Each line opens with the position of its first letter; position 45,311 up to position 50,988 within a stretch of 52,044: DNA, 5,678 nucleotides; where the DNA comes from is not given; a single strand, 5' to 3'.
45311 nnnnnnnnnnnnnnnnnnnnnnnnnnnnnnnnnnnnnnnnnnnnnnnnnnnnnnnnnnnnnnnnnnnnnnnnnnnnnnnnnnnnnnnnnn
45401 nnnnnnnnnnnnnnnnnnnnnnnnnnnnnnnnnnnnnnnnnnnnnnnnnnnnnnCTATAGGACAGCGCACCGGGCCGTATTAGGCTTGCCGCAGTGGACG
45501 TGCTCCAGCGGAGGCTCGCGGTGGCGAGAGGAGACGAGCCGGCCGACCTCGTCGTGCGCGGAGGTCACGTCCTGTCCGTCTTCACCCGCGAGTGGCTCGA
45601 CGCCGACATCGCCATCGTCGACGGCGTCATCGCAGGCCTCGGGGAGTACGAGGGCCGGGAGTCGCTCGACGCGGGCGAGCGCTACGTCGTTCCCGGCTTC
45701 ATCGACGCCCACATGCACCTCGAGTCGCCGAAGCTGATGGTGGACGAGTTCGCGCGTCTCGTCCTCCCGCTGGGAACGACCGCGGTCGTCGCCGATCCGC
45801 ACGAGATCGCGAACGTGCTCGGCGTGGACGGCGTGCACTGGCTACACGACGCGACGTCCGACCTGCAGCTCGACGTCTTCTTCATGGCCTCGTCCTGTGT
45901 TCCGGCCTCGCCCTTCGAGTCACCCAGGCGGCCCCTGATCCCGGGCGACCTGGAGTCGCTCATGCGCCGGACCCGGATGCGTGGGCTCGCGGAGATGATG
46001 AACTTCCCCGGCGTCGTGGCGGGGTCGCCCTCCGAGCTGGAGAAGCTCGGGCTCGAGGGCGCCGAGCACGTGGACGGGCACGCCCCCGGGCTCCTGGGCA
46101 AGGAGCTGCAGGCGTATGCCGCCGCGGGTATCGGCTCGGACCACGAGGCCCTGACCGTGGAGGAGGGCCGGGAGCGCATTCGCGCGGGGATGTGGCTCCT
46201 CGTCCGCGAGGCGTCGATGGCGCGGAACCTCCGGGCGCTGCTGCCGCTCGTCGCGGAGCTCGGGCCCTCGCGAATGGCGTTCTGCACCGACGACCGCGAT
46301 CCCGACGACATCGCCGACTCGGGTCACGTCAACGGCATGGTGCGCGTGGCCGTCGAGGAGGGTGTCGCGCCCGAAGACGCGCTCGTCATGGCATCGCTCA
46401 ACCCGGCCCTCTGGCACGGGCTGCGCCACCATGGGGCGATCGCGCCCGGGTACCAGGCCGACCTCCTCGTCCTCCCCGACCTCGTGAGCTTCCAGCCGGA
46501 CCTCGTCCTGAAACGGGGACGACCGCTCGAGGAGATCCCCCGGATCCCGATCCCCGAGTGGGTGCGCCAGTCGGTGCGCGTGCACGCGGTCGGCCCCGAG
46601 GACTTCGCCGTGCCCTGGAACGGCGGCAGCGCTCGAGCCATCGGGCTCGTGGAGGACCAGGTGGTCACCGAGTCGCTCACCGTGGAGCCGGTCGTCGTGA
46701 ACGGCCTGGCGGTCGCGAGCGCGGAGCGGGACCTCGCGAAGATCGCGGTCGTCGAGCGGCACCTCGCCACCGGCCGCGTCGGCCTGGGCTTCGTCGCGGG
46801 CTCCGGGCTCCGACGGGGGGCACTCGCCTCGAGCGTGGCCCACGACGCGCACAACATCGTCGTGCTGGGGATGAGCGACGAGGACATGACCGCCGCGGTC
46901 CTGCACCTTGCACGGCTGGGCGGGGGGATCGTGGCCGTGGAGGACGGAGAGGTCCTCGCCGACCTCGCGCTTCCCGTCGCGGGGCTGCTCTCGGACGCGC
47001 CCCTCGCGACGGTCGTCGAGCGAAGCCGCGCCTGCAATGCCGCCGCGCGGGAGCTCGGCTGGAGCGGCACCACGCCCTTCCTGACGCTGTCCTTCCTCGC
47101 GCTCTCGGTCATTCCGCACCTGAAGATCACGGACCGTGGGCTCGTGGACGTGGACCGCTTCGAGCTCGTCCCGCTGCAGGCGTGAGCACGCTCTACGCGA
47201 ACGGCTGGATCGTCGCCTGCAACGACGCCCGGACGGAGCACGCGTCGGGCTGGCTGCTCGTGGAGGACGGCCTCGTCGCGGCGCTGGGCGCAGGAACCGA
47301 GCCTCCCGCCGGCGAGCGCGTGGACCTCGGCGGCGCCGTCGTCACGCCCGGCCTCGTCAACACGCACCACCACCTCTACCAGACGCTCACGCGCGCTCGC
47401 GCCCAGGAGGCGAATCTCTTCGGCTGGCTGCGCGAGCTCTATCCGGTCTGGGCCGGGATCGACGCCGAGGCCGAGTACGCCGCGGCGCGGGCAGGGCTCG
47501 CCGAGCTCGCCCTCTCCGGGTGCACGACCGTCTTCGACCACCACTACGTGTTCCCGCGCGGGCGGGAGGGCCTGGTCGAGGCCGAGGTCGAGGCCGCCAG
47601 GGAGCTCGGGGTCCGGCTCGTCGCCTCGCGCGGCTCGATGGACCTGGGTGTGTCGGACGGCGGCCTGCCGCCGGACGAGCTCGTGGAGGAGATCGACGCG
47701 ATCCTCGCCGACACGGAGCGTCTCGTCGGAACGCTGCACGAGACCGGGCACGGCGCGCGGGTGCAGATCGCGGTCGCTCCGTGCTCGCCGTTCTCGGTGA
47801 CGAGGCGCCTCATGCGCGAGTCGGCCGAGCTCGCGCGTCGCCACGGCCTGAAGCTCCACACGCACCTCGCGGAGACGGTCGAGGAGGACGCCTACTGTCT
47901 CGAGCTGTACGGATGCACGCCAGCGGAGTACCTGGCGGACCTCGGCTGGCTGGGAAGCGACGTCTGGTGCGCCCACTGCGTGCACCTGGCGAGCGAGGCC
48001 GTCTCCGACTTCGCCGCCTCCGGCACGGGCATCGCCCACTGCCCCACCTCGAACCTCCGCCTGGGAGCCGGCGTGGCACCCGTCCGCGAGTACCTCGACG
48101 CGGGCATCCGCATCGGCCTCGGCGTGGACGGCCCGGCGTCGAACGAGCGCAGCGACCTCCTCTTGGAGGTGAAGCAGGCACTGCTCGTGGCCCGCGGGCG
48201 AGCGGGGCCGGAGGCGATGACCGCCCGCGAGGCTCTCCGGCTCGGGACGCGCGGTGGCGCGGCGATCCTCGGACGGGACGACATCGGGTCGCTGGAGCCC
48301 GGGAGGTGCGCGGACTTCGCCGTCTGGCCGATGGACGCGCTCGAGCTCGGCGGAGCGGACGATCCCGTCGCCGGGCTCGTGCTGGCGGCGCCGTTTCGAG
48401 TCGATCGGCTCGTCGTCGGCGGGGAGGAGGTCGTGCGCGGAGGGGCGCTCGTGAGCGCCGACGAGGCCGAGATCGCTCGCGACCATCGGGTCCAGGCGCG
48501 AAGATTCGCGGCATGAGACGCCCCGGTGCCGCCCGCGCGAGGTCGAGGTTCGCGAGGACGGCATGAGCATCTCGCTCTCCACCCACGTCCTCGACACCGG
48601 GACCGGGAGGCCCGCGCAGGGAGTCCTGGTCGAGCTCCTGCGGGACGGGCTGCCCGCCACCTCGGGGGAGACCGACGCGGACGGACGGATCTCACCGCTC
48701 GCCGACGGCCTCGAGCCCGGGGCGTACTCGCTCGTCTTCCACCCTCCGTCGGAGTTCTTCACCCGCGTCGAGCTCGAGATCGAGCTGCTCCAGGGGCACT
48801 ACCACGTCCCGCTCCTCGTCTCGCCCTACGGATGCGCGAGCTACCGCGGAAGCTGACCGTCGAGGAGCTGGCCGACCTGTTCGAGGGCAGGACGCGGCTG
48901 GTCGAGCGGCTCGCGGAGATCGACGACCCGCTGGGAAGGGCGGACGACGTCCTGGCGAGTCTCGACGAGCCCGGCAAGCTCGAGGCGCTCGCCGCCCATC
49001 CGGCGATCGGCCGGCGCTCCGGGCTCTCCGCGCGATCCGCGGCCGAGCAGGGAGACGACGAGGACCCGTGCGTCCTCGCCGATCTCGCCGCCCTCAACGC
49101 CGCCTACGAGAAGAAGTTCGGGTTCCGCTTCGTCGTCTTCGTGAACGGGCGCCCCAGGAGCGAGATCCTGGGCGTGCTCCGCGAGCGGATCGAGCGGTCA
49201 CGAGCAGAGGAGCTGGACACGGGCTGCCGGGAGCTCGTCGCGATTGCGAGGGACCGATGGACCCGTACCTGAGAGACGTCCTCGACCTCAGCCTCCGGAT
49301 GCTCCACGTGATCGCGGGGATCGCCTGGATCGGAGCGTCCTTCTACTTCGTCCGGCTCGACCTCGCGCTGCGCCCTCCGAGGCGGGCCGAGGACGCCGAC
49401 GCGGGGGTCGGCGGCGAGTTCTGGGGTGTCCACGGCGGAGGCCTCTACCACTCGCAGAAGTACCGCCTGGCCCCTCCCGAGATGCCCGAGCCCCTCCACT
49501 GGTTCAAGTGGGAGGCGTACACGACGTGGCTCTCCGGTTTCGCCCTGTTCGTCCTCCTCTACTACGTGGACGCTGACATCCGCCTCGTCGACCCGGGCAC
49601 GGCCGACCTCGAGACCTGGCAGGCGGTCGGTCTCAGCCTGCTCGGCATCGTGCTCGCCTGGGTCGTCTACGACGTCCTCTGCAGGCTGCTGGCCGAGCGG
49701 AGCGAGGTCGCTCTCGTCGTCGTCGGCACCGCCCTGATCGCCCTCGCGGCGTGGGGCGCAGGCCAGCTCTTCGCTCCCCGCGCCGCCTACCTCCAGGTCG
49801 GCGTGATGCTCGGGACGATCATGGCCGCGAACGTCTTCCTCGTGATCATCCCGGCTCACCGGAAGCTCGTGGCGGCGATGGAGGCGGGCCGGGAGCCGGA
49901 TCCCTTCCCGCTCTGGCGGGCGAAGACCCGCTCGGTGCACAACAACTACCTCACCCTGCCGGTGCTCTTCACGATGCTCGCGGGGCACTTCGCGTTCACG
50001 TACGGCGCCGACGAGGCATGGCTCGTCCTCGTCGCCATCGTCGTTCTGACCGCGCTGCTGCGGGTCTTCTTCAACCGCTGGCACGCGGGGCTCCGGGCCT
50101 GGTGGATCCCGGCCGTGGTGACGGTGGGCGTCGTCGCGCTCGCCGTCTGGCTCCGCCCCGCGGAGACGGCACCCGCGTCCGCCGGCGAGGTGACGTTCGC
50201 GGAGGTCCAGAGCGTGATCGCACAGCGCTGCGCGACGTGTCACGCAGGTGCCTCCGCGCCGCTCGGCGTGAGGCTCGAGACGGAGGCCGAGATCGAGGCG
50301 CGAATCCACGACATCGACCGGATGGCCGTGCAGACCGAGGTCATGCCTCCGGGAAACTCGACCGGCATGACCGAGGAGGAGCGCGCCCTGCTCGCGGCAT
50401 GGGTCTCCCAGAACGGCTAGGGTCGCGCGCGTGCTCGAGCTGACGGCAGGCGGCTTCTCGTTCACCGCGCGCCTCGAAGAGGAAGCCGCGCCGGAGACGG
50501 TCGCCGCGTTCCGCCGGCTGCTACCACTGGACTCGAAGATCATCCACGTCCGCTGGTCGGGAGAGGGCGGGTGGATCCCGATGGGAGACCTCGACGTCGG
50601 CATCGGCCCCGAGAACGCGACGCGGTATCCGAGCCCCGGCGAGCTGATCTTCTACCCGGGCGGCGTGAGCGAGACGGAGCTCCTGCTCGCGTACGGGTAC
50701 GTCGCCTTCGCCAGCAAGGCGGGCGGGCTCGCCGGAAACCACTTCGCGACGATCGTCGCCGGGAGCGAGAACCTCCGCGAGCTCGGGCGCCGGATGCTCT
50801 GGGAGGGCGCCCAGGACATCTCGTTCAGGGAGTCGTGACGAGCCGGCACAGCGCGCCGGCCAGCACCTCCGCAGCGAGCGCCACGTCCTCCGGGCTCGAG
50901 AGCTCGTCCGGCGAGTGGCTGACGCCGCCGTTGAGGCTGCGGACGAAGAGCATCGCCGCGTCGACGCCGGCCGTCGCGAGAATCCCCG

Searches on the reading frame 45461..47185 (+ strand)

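Call 24: search_protein_families(library=pfam, proteins=[window:45461-47185:+], max_evalue=0.00001)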
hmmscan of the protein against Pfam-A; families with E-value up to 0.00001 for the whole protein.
window:45461-47185:+ (574 aa): 3 families
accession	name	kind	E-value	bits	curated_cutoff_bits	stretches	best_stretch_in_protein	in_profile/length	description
PF13382.11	Adenine_deam_C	-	1.2e-63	214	27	1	400-568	1-169/169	Adenine deaminase C-terminal domain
PF01979.26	Amidohydro_1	-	1.2e-29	104.2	25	1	75-353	1-342/345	Amidohydrolase family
PF07969.17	Amidohydro_3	-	3e-14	53.8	29.7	1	189-354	298-469/472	Amidohydrolase family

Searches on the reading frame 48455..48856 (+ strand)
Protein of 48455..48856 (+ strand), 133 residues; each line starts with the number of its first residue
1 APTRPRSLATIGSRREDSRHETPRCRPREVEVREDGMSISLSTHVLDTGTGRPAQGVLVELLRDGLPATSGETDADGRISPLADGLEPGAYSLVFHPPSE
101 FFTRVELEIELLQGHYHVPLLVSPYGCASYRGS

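Call 24: search_protein_families(library=pfam, proteins=[window:48455-48856:+], max_evalue=0.00001)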
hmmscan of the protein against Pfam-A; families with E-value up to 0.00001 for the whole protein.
window:48455-48856:+ (133 aa): 1 family
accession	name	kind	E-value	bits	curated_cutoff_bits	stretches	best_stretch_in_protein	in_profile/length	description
PF00576.27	Transthyretin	-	3.7e-19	69.8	25.3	1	41-132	1-109/109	HIUase/Transthyretin family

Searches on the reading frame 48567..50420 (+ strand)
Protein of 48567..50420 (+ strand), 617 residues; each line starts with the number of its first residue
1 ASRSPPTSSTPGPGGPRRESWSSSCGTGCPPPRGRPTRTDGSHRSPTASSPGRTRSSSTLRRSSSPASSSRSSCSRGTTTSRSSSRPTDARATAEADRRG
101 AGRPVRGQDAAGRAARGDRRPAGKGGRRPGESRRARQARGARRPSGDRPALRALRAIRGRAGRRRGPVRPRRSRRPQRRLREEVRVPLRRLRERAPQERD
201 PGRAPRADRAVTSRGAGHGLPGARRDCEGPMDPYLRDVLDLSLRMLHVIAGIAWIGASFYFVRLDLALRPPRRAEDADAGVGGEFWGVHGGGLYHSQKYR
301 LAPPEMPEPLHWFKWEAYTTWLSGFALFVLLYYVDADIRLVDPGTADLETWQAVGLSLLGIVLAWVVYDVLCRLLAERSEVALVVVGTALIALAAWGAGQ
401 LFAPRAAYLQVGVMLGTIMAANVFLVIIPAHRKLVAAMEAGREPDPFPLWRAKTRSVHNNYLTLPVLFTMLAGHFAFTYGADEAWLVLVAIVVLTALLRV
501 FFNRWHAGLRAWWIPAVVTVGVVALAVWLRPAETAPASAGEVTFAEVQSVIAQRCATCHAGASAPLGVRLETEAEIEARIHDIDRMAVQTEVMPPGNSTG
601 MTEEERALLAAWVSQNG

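Call 25: search_protein_families(library=pfam, proteins=[window:48567-50420:+], max_evalue=0.00001)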
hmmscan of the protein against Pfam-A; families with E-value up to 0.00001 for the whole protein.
window:48567-50420:+ (617 aa): 1 family
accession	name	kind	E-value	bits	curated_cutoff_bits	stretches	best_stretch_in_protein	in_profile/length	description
PF06181.16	Urate_ox_N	-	2e-118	395.6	26.9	1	234-529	2-294/295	Urate oxidase N-terminal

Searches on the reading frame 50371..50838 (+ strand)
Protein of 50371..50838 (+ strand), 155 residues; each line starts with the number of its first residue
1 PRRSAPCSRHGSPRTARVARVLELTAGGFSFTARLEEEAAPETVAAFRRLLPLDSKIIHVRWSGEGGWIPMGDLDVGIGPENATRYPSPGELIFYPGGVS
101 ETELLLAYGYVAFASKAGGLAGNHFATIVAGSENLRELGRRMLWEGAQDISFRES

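Call 24: search_protein_families(library=pfam, proteins=[window:50371-50838:+], max_evalue=0.00001)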
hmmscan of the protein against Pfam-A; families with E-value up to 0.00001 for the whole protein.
window:50371-50838:+ (155 aa): 1 family
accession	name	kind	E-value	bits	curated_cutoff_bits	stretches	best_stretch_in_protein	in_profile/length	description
PF12903.12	DUF3830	-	1.1e-32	113.4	26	1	24-152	3-141/143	Protein of unknown function (DUF3830)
